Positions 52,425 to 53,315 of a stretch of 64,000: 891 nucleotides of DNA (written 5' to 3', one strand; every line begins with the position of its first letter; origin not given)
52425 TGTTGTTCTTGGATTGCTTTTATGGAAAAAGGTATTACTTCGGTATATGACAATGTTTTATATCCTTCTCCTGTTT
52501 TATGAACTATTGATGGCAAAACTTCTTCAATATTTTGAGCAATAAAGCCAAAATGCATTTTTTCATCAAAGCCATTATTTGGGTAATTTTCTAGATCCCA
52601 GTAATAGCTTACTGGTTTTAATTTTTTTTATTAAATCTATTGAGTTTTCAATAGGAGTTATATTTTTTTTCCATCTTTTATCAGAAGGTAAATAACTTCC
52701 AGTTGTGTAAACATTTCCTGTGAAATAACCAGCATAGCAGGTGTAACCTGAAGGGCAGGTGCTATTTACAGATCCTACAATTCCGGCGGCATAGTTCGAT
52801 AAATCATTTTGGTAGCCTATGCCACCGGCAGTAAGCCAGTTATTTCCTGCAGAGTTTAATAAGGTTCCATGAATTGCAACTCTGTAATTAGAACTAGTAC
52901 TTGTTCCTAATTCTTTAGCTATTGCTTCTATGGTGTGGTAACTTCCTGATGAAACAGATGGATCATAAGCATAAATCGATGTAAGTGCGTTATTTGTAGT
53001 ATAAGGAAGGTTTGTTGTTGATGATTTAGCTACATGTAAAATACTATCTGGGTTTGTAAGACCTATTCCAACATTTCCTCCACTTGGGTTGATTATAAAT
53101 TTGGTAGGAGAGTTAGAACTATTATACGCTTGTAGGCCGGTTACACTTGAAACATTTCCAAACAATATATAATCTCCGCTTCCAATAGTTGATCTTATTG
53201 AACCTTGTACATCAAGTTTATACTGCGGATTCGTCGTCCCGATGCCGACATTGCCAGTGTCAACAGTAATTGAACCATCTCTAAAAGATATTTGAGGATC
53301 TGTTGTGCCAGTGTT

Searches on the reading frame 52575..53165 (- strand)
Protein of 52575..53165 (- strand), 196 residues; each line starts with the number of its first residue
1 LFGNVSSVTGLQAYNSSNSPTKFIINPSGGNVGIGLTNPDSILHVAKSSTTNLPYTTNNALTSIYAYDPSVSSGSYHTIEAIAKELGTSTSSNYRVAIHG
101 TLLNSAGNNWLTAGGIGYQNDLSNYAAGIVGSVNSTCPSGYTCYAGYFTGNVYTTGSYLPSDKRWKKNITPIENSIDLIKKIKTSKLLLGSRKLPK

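Call 52: search_protein_families(library=pfam, proteins=[window:52575-53165:-], max_evalue=0.01)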
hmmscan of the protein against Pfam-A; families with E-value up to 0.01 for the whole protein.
window:52575-53165:- (196 aa): 1 family
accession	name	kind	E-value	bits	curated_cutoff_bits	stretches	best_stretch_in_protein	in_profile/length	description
PF13884.11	Peptidase_S74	-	0.00089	19.9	22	1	161-183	1-24/58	Chaperone of endosialidase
